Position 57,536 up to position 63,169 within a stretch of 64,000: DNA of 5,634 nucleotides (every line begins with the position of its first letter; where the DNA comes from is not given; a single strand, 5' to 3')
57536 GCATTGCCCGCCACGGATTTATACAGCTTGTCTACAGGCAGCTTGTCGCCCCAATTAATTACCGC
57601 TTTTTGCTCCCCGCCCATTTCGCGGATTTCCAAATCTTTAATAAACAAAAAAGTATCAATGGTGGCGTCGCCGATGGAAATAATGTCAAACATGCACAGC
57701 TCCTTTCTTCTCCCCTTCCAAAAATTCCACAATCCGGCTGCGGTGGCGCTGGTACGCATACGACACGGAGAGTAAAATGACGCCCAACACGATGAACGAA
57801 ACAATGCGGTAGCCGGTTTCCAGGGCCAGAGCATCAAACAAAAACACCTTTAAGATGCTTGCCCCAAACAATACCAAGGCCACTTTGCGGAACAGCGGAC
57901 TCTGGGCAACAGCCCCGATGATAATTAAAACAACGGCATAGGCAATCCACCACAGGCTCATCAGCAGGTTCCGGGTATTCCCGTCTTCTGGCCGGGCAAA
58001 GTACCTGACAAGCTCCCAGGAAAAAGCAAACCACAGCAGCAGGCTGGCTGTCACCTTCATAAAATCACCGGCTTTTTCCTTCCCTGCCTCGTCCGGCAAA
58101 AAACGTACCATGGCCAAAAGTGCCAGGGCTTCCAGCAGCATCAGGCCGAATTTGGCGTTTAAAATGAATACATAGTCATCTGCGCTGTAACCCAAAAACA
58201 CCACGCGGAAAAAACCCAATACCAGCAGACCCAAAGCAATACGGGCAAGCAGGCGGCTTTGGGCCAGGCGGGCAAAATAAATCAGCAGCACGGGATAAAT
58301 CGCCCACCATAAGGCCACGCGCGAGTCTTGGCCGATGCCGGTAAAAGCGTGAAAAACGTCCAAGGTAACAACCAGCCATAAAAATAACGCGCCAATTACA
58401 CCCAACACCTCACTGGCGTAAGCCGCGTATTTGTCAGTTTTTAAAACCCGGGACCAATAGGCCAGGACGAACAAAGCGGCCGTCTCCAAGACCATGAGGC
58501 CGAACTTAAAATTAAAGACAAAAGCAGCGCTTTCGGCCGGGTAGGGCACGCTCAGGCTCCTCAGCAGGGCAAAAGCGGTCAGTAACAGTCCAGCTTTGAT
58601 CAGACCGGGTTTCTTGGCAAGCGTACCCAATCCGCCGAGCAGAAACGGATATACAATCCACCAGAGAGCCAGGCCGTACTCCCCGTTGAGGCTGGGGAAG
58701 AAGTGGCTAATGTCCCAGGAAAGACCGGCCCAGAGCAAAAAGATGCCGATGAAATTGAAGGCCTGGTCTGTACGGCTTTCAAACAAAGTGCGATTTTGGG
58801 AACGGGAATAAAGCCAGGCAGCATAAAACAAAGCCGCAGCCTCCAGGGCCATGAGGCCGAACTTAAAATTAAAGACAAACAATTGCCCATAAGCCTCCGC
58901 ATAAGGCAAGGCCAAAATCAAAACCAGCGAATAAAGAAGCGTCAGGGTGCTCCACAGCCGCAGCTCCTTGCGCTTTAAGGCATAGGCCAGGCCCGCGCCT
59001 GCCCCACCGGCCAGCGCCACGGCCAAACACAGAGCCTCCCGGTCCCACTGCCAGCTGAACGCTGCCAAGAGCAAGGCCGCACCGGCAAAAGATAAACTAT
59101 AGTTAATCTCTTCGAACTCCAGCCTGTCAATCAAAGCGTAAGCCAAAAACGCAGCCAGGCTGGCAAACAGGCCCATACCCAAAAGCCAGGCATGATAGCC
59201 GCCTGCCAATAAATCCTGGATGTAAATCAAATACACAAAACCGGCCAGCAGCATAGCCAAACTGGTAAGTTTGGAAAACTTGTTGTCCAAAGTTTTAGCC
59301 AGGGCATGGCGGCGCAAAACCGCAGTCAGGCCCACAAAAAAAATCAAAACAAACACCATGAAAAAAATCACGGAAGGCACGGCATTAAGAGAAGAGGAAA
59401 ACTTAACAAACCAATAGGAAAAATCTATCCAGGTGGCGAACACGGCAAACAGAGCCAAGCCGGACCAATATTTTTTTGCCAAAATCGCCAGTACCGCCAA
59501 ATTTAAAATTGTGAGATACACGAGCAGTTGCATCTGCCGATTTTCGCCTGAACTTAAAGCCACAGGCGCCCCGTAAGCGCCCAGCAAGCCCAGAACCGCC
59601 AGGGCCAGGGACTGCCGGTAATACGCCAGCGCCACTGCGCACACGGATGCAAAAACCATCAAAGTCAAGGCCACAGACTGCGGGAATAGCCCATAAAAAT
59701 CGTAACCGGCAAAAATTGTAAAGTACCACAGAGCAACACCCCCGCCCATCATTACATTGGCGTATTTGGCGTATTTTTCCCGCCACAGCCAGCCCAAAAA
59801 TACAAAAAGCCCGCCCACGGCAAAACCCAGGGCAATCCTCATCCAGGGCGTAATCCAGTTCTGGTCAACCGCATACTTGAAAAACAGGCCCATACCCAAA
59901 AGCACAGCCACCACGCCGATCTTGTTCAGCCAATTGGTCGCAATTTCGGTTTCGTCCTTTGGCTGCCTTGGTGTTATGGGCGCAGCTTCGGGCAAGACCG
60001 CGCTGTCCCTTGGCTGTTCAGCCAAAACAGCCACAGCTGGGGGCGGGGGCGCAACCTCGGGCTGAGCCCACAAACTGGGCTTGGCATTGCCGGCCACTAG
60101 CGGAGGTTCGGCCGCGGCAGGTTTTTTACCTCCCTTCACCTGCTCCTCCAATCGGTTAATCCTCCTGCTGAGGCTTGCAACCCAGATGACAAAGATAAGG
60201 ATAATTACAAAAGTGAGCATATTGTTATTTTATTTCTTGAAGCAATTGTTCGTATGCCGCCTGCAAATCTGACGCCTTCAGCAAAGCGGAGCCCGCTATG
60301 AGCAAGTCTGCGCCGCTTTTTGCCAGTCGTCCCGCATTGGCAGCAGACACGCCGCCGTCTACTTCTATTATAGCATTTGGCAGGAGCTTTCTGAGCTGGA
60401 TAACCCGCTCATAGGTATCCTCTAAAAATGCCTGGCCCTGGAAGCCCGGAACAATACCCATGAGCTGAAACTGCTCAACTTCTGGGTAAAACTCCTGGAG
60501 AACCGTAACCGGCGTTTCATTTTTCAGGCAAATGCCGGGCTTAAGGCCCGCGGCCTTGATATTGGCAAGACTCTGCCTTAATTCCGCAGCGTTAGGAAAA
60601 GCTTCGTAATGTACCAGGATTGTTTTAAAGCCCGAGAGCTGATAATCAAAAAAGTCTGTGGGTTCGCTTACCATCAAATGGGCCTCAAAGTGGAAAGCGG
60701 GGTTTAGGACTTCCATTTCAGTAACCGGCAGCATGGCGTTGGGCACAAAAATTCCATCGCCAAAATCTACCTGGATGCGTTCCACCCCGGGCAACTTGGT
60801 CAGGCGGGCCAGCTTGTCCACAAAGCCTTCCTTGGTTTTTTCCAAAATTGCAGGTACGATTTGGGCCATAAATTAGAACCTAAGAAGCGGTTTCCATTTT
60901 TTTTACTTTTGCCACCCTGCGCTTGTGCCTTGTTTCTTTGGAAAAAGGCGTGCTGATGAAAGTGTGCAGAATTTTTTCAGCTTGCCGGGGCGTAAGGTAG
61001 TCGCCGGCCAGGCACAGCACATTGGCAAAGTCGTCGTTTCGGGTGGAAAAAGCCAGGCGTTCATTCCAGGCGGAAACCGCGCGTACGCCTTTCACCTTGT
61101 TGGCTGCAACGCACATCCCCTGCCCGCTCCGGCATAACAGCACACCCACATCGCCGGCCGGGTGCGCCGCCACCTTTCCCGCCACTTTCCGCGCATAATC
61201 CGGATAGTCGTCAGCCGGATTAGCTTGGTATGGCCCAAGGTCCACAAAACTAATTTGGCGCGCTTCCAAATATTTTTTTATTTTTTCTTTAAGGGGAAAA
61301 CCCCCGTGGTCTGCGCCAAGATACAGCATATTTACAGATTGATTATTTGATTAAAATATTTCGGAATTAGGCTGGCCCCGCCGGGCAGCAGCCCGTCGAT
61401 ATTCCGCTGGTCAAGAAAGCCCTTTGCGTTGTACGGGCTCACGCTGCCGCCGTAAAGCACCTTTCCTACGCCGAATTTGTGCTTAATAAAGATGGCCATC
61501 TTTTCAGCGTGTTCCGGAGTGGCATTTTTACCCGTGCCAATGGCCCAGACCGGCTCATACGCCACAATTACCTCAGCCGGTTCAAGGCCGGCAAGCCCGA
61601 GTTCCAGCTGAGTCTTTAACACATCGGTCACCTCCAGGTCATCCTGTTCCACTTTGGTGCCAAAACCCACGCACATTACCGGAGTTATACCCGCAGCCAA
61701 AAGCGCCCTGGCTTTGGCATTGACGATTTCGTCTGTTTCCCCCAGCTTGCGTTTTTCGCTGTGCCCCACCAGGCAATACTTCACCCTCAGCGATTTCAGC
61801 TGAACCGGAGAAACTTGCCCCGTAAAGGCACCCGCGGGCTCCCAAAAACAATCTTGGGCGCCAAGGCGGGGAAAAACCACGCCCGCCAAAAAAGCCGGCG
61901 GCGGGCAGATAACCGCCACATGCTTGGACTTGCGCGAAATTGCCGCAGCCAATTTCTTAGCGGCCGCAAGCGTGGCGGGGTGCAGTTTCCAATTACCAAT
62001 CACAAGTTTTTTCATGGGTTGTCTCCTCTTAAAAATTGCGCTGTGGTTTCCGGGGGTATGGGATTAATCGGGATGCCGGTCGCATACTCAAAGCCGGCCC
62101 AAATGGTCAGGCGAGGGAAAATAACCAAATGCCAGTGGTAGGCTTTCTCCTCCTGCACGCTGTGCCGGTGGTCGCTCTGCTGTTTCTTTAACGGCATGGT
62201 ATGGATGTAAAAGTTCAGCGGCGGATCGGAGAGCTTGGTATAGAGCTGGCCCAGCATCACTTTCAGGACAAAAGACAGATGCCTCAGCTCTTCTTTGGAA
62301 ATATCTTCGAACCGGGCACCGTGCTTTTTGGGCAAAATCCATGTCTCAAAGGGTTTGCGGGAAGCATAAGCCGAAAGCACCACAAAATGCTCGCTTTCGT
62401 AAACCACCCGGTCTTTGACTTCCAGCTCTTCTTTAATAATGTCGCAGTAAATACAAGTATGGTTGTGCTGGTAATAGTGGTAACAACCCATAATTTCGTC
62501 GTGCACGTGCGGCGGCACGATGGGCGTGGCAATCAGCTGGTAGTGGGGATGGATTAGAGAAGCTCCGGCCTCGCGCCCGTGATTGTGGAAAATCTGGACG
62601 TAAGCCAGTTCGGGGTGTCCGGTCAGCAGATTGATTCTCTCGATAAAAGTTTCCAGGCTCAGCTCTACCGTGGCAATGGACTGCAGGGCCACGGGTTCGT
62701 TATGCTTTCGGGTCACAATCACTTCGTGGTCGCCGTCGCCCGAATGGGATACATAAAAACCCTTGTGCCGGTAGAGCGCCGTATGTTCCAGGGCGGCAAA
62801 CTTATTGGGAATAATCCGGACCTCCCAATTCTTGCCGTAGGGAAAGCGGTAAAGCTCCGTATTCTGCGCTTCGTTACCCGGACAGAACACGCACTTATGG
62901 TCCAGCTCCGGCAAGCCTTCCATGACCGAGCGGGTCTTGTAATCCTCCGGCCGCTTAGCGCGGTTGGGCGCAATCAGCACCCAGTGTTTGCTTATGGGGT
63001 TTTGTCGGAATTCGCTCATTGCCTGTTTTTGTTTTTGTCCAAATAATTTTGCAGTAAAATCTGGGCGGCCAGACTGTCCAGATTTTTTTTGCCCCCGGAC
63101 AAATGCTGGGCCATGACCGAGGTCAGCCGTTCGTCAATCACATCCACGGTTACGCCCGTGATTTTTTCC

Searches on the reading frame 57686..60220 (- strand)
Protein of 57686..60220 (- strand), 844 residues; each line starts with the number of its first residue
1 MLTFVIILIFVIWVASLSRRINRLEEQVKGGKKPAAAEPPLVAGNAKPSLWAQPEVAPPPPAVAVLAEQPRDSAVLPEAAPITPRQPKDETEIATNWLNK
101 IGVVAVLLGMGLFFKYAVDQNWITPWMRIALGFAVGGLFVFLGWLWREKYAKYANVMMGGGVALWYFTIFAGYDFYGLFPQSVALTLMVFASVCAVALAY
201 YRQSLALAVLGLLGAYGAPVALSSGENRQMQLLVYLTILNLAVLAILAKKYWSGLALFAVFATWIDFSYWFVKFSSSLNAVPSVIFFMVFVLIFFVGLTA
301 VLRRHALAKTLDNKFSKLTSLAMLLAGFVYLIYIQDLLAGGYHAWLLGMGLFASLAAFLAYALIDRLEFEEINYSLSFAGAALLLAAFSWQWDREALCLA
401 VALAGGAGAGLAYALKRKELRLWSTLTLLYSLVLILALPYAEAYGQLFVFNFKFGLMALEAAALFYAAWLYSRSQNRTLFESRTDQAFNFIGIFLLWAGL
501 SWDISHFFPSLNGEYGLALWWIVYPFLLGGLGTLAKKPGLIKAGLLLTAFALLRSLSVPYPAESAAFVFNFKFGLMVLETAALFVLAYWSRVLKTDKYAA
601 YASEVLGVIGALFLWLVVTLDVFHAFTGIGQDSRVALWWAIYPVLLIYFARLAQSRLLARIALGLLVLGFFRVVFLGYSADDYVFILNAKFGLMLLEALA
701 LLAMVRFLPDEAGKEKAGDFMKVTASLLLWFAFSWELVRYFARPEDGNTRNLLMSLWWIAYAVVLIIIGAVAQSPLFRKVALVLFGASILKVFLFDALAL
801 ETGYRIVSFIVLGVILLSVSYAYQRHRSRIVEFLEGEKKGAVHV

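Call 77: search_protein_families(library=pfam, proteins=[window:57686-60220:-], max_evalue=0.0001)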
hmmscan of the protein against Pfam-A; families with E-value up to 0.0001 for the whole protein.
window:57686-60220:- (844 aa): 1 family
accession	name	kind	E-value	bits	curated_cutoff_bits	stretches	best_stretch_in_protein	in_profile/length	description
PF10101.14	DUF2339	-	2.1e-71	242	33.6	1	95-825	2-658/659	Predicted membrane protein (DUF2339)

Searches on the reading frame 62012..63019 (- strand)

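Call 77: search_protein_families(library=pfam, proteins=[window:62012-63019:-], max_evalue=0.0001)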
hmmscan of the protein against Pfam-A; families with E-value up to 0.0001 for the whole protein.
window:62012-63019:- (335 aa): 5 families
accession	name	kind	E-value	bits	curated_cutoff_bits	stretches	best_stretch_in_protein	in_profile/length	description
PF01087.27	GalP_UDP_transf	-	1.4e-14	55.4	22.1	1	3-169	13-184/184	Galactose-1-phosphate uridyl transferase, N-terminal domain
PF16268.10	DUF4921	-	4.5e-11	42.8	28.5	1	96-326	168-389/425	Domain of unknown function (DUF4921)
PF02744.22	GalP_UDP_tr_C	-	1.3e-09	38.4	29.2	1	181-297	7-116/165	Galactose-1-phosphate uridyl transferase, C-terminal domain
PF11969.13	DcpS_C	-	1.6e-06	28.9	24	1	189-279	2-91/114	Scavenger mRNA decapping enzyme C-term binding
PF01230.28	HIT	-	5.8e-06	27.3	21.5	1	199-299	2-93/98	HIT domain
